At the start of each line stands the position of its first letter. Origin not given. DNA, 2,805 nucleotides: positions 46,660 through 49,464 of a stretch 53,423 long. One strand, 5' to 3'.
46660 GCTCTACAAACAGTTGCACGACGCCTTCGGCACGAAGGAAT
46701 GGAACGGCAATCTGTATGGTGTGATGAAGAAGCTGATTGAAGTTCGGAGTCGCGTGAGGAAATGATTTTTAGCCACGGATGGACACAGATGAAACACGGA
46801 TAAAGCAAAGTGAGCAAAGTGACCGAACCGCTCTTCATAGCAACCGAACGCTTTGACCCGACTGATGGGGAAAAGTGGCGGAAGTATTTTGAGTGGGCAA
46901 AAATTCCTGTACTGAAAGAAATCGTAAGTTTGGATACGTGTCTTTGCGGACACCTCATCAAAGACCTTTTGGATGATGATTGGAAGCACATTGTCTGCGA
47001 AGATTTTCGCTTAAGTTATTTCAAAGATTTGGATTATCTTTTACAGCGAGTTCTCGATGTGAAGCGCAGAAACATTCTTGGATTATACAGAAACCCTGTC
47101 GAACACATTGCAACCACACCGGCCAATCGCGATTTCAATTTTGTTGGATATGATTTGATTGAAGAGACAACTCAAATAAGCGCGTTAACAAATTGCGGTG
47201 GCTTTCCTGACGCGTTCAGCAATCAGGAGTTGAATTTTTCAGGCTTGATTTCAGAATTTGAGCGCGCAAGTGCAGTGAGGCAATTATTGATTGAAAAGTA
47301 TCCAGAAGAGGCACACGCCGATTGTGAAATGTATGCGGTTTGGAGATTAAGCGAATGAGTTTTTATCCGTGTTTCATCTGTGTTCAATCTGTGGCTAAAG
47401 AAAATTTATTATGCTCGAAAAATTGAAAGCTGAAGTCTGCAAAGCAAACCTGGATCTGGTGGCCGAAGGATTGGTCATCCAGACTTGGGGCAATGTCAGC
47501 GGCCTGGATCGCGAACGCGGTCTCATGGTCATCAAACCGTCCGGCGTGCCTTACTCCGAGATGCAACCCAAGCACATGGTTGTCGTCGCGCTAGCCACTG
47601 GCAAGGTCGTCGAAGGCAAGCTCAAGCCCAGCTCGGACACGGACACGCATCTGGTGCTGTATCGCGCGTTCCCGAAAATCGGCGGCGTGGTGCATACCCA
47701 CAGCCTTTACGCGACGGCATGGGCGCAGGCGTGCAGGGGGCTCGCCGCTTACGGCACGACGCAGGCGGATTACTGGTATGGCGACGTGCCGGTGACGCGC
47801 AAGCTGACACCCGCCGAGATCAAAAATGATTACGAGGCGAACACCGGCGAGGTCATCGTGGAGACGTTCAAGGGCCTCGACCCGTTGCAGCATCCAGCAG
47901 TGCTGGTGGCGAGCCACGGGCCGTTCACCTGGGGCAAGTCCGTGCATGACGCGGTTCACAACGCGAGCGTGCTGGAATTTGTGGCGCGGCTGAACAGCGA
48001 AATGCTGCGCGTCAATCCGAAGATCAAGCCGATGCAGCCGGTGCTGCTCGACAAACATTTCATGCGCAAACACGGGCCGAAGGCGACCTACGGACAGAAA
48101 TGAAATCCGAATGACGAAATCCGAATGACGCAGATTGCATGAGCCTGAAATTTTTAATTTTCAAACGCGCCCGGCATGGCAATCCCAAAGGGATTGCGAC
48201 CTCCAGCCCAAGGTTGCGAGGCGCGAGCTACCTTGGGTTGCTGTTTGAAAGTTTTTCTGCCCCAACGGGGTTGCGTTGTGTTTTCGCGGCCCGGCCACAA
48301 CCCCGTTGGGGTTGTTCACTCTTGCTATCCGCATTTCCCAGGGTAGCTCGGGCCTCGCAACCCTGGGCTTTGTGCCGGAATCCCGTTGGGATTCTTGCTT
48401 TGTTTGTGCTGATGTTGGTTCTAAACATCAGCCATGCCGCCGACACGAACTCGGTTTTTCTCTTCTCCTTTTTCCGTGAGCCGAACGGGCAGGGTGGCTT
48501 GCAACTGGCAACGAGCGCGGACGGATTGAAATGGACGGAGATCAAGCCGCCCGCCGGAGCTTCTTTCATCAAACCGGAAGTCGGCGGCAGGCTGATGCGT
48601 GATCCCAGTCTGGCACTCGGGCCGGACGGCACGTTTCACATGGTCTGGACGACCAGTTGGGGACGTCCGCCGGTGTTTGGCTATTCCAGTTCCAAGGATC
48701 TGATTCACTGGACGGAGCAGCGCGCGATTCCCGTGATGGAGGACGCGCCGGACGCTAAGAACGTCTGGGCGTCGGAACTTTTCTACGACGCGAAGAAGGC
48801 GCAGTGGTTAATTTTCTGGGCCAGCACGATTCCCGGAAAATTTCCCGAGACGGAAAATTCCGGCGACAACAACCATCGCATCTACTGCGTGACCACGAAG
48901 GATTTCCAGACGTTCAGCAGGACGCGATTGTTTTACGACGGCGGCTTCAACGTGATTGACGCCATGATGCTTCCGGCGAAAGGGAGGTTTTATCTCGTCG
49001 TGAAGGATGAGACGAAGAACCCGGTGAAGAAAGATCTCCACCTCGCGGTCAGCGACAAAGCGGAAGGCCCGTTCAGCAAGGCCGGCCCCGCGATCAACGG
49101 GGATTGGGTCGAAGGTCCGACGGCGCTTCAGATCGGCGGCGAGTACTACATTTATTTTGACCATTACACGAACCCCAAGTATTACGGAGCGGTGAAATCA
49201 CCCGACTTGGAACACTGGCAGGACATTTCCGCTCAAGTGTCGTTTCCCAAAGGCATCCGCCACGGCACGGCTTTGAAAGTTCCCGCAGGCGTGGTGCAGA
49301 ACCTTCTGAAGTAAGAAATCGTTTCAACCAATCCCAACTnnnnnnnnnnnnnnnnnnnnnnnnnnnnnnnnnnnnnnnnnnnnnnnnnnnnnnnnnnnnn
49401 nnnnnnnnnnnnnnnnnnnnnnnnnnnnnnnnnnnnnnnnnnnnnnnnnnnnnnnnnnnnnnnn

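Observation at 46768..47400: AT-rich orphan gene bounded by 38-bp inverted repeats, inserted exactly in the araB-araD spacer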

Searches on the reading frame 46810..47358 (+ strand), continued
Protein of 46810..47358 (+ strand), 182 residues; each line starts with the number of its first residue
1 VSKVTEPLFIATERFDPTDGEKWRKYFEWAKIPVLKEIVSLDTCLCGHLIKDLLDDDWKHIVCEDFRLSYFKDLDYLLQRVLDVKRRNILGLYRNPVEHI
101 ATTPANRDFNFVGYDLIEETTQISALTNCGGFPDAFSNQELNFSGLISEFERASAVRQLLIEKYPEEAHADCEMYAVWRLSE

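Call 79: search_protein_families(library=pfam, proteins=[L042:3793-5868:-, L047:6566-7735:-, L042:2191-3594:-, L059:5363-5965:+, L059:3960-5363:+, L059:6544-7347:+, L039:4319-5794:+, L039:6381-7157:+, L045:4409-5995:+, L045:6574-7977:+], max_evalue=0.001)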
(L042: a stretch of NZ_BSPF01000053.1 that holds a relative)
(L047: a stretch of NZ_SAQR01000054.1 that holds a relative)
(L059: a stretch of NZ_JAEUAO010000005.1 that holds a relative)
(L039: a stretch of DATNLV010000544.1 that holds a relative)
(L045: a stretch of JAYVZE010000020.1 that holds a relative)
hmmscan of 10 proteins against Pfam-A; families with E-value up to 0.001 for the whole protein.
L042:3793-5868:- (691 aa): 2 families
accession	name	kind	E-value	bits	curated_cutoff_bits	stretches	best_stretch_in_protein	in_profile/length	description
PF00326.27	Peptidase_S9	-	1.7e-46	158.8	22.6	1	485-687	9-210/213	Prolyl oligopeptidase family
PF02897.21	Peptidase_S9_N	-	1.7e-34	119.8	24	1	15-419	17-412/414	Prolyl oligopeptidase, N-terminal beta-propeller domain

L047:6566-7735:- (389 aa): 4 families
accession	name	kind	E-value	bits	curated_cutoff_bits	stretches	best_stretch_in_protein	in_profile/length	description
PF07690.21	MFS_1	-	1.8e-36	126.3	33.4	2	27-323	5-317/347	Major Facilitator Superfamily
PF12832.13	MFS_1_like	-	2.9e-10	40.2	25.2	1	18-158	212-354/373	MFS_1 like family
PF00083.30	Sugar_tr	-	3.8e-06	26.5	22.3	1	52-164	45-160/452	Sugar (and other) transporter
PF05977.19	MFS_3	-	0.00098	18.1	27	1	21-202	221-403/524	Transmembrane secretion effector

L042:2191-3594:- (467 aa): 1 family
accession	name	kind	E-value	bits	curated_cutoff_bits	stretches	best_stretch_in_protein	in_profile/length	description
PF00202.27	Aminotran_3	-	4.1e-92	309.4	30.5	1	43-457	11-403/403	Aminotransferase class-III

L059:5363-5965:+ (200 aa): 1 family
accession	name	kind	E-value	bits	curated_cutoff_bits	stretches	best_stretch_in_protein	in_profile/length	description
PF03734.19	YkuD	-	4.4e-12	47.2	23.4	1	52-198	25-146/146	L,D-transpeptidase catalytic domain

L059:3960-5363:+ (467 aa): 0 families

L059:6544-7347:+ (267 aa): 0 families

L039:4319-5794:+ (491 aa): 4 families
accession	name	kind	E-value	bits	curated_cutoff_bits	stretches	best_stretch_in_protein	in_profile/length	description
PF13360.13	PQQ_2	-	1e-28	101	27.6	1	167-417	2-232/233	Outer membrane protein assembly factor BamB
PF13570.13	Beta-prop_ACSF4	-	3.8e-07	30.3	133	1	214-478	68-317/329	Beta-alanine-activating enzyme, beta-propeller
PF25293.1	Beta-prop_EMC1_N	-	7.5e-06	26.2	34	1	222-360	46-177/219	EMC1 N-terminal beta-propeller domain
PF01011.28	PQQ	-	6.6e-05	22.2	26.7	0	200-235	50-85/595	Glucose/ethanol/alcohol dehydrogenase, beta-propeller domain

L039:6381-7157:+ (258 aa): 1 family
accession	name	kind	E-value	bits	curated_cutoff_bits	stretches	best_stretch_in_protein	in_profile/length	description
PF14268.11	YoaP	-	6.8e-09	35.6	25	1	210-250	3-43/44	YoaP-like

L045:4409-5995:+ (528 aa): 3 families
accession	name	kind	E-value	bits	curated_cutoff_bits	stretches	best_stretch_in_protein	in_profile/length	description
PF02518.31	HATPase_c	-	1.7e-25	90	26.4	1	413-517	2-110/111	Histidine kinase-, DNA gyrase B-, and HSP90-like ATPase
PF00672.30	HAMP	-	2.3e-15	57.1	25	1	224-275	1-52/53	HAMP domain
PF00512.31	HisKA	-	2e-09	37.8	26.9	1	294-365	3-62/66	His Kinase A (phospho-acceptor) domain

L045:6574-7977:+ (467 aa): 11 families
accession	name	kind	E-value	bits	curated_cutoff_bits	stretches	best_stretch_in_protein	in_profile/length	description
PF00158.32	Sigma54_activat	-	1.1e-71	240.4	20.2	1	136-302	1-167/168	Sigma-54 interaction domain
PF00072.30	Response_reg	-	9.1e-30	103.5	30.2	1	7-122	2-110/111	Response regulator receiver domain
PF25601.1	AAA_lid_14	-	6.9e-25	87.1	27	1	308-385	1-78/87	AAA+ ATPase lid domain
PF14532.12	Sigma54_activ_2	-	8.1e-19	68.7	25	1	137-307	1-138/138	Sigma-54 interaction domain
PF02954.25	HTH_8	-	2.6e-14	53.1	22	1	403-442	3-42/42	Bacterial regulatory protein, Fis family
PF07728.20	AAA_5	-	1.9e-07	31.6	22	1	160-278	2-123/139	AAA domain (dynein-related subfamily)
PF00004.35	AAA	-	1.3e-05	26.1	21.2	1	160-280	1-111/131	ATPase family associated with various cellular activities (AAA)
PF01078.27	Mg_chelatase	-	1.9e-05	24.6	20.3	1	147-277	13-157/207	Magnesium chelatase, subunit ChlI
PF00493.29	MCM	-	2.5e-05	23.9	23.3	1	118-281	18-176/224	MCM P-loop domain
PF07726.17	AAA_3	-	0.00016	22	27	1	160-277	2-111/131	ATPase family associated with various cellular activities (AAA)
PF13245.12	AAA_19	-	0.00042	20.9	25.1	0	150-261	4-124/134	AAA domain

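Call 92: search_dna_similar(query=window:46819-47355:+, collection=plasmids, mode=protein, max_evalue=0.00001, max_rows=15)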
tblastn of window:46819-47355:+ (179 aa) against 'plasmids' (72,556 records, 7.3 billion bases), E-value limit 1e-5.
No match.

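Call 93: search_dna_similar(query=window:46819-47355:+, collection=phages, mode=protein, max_evalue=0.001, max_rows=10)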
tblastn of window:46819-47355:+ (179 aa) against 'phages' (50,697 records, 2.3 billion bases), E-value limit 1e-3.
No match.

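Call 94: find_related_loci(query=A2, collection=viral_contigs, flank=5000)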
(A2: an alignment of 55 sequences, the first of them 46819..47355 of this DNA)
Query A2 (179 aa) in viral_contigs; peptide patterns used: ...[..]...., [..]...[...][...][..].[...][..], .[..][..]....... (x = any residue, [..] = any of these).
81 stretches matched a pattern, but none encodes a relative of the query by tblastn (E <= 1e-3).
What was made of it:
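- Closest known: Free-standing homing endonuclease genes between conserved genes, as in T4-like phages. Different: It is absent from phage and viral collections (calls 93, 94).
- Tried and rejected: X on plasmids, phages or viral contigs: no match (calls 92-94).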

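Call 110: search_protein_families(library=ncbifam, proteins=[P0216, P0211], max_evalue=0.01)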
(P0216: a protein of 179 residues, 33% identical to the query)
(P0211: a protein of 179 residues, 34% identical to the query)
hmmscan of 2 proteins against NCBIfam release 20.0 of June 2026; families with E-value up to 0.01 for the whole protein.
P0216 (179 aa): 0 families

P0211 (179 aa): 0 families

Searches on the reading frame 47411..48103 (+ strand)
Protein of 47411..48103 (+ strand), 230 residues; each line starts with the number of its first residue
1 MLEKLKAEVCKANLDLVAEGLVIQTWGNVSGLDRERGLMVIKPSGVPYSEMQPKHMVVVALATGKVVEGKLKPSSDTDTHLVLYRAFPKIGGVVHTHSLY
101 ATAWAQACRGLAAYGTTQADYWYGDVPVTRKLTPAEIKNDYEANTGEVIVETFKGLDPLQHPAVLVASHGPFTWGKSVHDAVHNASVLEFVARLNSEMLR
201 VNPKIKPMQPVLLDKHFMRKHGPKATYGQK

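Call 10: search_protein_families(library=pfam, proteins=[window:47411-48103:+], max_evalue=0.1)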
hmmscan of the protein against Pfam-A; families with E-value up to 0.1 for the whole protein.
window:47411-48103:+ (230 aa): 1 family
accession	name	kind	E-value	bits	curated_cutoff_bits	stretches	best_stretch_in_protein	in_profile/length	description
PF00596.27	Aldolase_II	-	1.9e-50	171.7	22.2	1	8-194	2-181/183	Class II Aldolase and Adducin N-terminal domain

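Call 44: find_encoding_contigs(protein=window:47411-48103:+, flank=5000, max_places=6)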
Protein window:47411-48103:+ (230 aa): no gene with exactly this product is on record in the collection.
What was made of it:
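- Tried and rejected: Looking for the source genome's exact AraD protein gave no record (call 44).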

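Call 58: find_homologous_proteins(query=window:47411-48103:+, max_evalue=1e-60)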
Query window:47411-48103:+ (230 aa): 7939 proteins with E <= 1e-60 among 8000 candidates; the best 120 are listed.
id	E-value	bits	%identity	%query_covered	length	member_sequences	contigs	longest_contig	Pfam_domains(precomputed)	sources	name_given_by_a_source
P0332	1.6e-152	523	100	100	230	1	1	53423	PF00596.28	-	-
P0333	1.1e-151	521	100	100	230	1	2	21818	PF00596.28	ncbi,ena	-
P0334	2.5e-147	506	97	100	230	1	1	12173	PF00596.28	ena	-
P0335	1.4e-145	501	96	100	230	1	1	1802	PF00596.28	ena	-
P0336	1.0e-144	498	95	100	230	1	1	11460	PF00596.28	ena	-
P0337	1.0e-143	495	94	100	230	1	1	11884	PF00596.28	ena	-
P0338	1.3e-140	484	92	100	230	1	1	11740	PF00596.28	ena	-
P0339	1.6e-140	484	90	100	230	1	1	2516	PF00596.28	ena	-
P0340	4.6e-140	483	90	100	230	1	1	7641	PF00596.28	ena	-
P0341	4.7e-140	483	92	100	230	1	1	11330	PF00596.28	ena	-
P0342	1.1e-137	475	90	100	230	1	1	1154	PF00596.28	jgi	-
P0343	7.4e-136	469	90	100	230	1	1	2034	PF00596.28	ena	-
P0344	1.5e-135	468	89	100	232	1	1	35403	PF00596.28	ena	-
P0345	4.1e-135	466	89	100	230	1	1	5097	PF00596.28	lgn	-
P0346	5.9e-135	466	88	100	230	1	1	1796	PF00596.28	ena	-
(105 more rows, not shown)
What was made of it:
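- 47411..48103 (+): araD-like L-ribulose-5-phosphate 4-epimerase, the downstream host gene. Pfam Aldolase_II (call 10) and source names of close homologues (call 58).
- Checked: Close homologues of the latter are named L-ribulose-5-phosphate 4-epimerase AraD by their sources (call 58).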

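Call 59: find_encoding_contigs(protein=P0334, flank=3000, max_places=2)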
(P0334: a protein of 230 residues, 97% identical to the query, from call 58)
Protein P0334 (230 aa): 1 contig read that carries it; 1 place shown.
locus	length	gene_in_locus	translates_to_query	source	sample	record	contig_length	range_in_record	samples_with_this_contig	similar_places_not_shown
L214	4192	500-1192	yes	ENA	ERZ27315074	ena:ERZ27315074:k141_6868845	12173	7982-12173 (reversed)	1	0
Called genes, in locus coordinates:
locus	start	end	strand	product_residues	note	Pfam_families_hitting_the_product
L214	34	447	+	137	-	PF04471:Mrr_cat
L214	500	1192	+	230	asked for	PF00596:Aldolase_II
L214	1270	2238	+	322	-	PF22847:Glyco_hydro_43_rel, PF04616:Glyco_hydro_43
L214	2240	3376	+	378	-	PF01263:Aldose_epim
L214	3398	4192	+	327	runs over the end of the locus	PF00532:Peripla_BP_1, PF13407:Peripla_BP_4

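Call 60: find_encoding_contigs(protein=P0337, flank=3000, max_places=2)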
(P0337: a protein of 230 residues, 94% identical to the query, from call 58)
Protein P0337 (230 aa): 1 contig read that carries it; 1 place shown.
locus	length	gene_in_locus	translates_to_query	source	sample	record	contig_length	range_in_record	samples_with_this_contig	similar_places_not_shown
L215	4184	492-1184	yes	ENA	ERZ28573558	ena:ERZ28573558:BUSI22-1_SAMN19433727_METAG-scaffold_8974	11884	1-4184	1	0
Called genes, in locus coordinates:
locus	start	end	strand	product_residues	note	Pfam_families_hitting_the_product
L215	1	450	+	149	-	?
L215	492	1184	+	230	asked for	PF00596:Aldolase_II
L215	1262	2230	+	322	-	PF22847:Glyco_hydro_43_rel, PF04616:Glyco_hydro_43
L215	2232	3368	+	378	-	PF01263:Aldose_epim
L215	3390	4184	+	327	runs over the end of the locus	PF00532:Peripla_BP_1, PF13407:Peripla_BP_4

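Call 61: find_encoding_contigs(protein=P0338, flank=3000, max_places=2)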
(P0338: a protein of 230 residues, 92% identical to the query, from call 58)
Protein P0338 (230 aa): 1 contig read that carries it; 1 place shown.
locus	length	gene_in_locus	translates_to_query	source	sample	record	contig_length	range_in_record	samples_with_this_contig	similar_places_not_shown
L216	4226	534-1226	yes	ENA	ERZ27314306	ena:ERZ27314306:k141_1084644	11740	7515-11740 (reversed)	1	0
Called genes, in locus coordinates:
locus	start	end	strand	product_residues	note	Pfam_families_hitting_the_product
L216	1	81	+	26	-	?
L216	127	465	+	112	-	-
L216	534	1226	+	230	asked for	PF00596:Aldolase_II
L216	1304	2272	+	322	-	PF22847:Glyco_hydro_43_rel, PF04616:Glyco_hydro_43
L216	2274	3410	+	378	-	PF01263:Aldose_epim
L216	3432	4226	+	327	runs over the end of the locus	PF00532:Peripla_BP_1, PF13407:Peripla_BP_4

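Call 65: find_encoding_contigs(protein=P0344, flank=3500, max_places=2)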
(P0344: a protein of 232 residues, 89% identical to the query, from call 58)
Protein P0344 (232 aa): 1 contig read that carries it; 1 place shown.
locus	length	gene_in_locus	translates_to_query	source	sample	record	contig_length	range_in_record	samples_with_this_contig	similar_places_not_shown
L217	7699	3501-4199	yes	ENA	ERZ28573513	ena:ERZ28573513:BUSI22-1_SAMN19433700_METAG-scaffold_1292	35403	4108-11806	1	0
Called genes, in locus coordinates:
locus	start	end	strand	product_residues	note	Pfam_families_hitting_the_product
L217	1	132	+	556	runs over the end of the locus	PF00370:FGGY_N, PF02782:FGGY_C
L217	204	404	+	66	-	PF02604:PhdYeFM_antitox (weak), PF18506:RelB-like (weak)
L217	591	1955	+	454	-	-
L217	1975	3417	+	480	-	PF12708:Pect-lyase_RHGA_epim (faint), PF00295:Glyco_hydro_28, PF13229:Beta_helix (weak)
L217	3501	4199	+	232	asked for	PF00596:Aldolase_II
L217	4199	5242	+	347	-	PF22847:Glyco_hydro_43_rel, PF00251:Glyco_hydro_32N (faint), PF04616:Glyco_hydro_43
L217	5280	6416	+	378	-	PF01263:Aldose_epim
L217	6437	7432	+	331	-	PF00532:Peripla_BP_1, PF13407:Peripla_BP_4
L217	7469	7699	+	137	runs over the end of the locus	PF13366:PDDEXK_3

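Call 66: find_encoding_contigs(protein=P0333, flank=3500, max_places=3)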
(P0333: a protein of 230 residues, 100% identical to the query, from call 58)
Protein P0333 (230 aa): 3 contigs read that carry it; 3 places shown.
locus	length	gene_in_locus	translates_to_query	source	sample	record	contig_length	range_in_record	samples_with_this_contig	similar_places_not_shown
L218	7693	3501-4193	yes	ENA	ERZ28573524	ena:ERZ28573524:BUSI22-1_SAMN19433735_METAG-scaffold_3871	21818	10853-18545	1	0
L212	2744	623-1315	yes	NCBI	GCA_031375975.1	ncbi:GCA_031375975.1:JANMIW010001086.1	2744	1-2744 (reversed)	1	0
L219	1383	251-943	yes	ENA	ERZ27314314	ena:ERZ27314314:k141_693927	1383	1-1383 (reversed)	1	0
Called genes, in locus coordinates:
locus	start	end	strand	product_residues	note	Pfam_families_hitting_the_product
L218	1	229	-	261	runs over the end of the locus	PF03437:BtpA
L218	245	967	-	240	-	PF14622:Ribonucleas_3_3, PF00636:Ribonuclease_3, PF00035:dsrm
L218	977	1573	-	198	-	-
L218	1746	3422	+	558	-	PF00370:FGGY_N, PF02782:FGGY_C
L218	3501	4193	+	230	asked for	PF00596:Aldolase_II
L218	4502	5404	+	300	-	PF22847:Glyco_hydro_43_rel, PF04616:Glyco_hydro_43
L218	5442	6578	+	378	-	PF01263:Aldose_epim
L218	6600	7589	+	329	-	PF00532:Peripla_BP_1, PF13407:Peripla_BP_4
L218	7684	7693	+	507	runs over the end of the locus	PF00005:ABC_tran, PF13304:AAA_21 (faint), PF00005:ABC_tran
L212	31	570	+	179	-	-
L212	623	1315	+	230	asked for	PF00596:Aldolase_II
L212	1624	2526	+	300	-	PF22847:Glyco_hydro_43_rel, PF00251:Glyco_hydro_32N (faint), PF04616:Glyco_hydro_43 (weak)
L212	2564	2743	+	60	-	?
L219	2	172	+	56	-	?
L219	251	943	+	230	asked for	PF00596:Aldolase_II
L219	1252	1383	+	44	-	?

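Call 78: search_protein_families(library=pfam, proteins=[L214:34-447:+, L215:1-450:+, L216:127-465:+, L217:591-1955:+, L217:204-404:+], max_evalue=0.01)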
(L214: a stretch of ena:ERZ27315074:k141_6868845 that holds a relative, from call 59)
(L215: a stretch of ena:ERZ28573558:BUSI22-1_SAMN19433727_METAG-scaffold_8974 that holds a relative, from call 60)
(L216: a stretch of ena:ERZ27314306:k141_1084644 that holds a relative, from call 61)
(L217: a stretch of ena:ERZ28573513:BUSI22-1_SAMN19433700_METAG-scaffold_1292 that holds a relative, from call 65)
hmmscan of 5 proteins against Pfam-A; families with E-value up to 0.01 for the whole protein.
L214:34-447:+ (137 aa): 3 families
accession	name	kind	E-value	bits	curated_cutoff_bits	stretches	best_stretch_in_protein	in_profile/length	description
PF04471.18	Mrr_cat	-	1.5e-22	80.4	21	1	1-121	4-115/115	Restriction endonuclease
PF22722.2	NA-iREase1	-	0.00094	19.6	27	1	28-101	22-91/106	NACHT-associated inactive Restriction Endonuclease 1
PF13156.12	Mrr_cat_2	-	0.0046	17.3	22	1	28-121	27-114/127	Restriction endonuclease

L215:1-450:+ (149 aa): 2 families
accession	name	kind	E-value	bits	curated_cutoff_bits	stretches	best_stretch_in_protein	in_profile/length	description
PF13588.12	HSDR_N_2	-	0.0009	19.8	25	1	12-108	2-97/110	Type I restriction enzyme R protein N terminus (HSDR_N)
PF04313.20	HSDR_N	-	0.0021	18.4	25.1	0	43-110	126-195/198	Type I restriction enzyme R protein N terminus (HSDR_N)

L216:127-465:+ (112 aa): 0 families

L217:591-1955:+ (454 aa): 3 families
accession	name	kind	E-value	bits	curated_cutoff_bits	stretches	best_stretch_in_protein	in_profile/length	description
PF00515.34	TPR_1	-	0.00035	20.7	27.8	1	342-366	3-27/34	Tetratricopeptide repeat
PF13371.12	TPR_9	-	0.00064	20.1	35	0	338-364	27-53/73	Tetratricopeptide repeat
PF07719.23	TPR_2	-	0.0076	16.7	27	0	342-366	3-27/34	Tetratricopeptide repeat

L217:204-404:+ (66 aa): 2 families
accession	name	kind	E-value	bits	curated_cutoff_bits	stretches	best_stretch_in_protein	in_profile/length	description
PF02604.26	PhdYeFM_antitox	-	3e-06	27.3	29.8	1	10-38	28-55/74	Antitoxin Phd_YefM, type II toxin-antitoxin system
PF18506.7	RelB-like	-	9.9e-06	25.7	27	1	10-36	7-33/62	RelB Antitoxin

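Call 95: search_protein_families(library=padloc, proteins=[L214:34-447:+, L215:1-450:+, L216:127-465:+], max_evalue=0.01)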
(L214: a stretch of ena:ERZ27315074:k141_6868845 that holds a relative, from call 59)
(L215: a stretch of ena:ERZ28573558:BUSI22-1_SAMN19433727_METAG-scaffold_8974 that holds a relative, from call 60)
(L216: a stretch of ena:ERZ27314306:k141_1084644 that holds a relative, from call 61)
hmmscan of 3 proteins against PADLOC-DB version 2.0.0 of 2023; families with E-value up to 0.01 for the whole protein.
L214:34-447:+ (137 aa): 5 families
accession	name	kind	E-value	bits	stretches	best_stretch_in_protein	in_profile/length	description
PDLC04796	PDC-S02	-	8.4e-14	49.3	1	1-127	243-363/390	-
PDLC04806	PDC-S02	-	5.9e-13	46.8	1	5-124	189-303/324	-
PDLC04819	PDC-S02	-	6.4e-10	36.8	1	2-124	197-309/334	-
PDLC04815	PDC-S02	-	1e-08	32.9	1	5-115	209-312/346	-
PDLC03657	mREase_IV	-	8.6e-08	29.9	1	6-126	177-296/317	Type IV methyl-directed restriction enzyme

L215:1-450:+ (149 aa): 0 families

L216:127-465:+ (112 aa): 0 families
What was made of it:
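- On Known anti-phage defence protein: The Mrr_cat cargo of L214 does match PDC-S02 and mREase_IV models (call 95).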

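Call 110: search_protein_families(library=ncbifam, proteins=[L214:34-447:+, L215:1-450:+, L216:127-465:+], max_evalue=0.01)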
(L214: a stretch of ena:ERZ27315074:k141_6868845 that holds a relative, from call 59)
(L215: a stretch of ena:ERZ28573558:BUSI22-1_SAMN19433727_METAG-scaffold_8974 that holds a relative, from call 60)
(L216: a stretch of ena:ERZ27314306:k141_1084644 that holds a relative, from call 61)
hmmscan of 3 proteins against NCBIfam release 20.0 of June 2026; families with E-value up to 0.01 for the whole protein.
L214:34-447:+ (137 aa): 0 families

L215:1-450:+ (149 aa): 1 family
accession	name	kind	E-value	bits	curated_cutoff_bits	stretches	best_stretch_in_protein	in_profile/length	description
NF046051.1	restrict_EcoAI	equivalog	0.0023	16.4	550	1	11-109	2-110/768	EcoAI/FtnUII family type I restriction enzme subunit R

L216:127-465:+ (112 aa): 0 families

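Call 115: find_encoding_contigs(protein=P0336, flank=3000, max_places=3)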
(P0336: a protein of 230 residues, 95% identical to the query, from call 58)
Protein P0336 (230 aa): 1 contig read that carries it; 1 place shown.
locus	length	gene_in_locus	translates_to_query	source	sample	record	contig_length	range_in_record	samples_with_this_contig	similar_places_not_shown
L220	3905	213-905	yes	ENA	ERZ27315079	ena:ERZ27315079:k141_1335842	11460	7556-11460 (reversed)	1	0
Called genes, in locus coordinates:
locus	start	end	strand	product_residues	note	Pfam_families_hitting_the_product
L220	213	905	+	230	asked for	PF00596:Aldolase_II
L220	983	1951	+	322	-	PF22847:Glyco_hydro_43_rel, PF04616:Glyco_hydro_43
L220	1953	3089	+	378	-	PF01263:Aldose_epim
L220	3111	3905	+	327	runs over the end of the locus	PF00532:Peripla_BP_1, PF13407:Peripla_BP_4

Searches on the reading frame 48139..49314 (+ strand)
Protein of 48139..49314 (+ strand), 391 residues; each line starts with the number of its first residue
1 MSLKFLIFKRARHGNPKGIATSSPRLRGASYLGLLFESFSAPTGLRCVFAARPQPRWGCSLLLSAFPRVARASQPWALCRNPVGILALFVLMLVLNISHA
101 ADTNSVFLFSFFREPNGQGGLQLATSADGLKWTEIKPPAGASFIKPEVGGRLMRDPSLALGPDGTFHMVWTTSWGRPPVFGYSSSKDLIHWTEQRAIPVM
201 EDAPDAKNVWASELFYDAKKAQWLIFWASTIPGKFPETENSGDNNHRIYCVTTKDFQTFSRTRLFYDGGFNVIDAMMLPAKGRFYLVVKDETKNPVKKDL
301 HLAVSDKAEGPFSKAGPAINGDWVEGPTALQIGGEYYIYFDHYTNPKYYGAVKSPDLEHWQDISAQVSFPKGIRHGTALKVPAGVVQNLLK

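Call 10: search_protein_families(library=pfam, proteins=[window:48139-49314:+], max_evalue=0.1)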
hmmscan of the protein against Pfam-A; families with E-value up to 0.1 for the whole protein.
window:48139-49314:+ (391 aa): 3 families
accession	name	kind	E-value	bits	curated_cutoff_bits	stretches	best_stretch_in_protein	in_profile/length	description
PF04616.20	Glyco_hydro_43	-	1.2e-13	51.5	32.2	2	154-338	11-196/288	Glycosyl hydrolases family 43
PF22847.2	BT_3657-like_N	-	1.2e-06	28.9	27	1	100-196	18-115/168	Arabinosidase BT_3657-like, N-terminal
PF00251.26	Glyco_hydro_32N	-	8.9e-05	22.6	22.1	1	152-219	8-79/307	Glycosyl hydrolases family 32 N-terminal domain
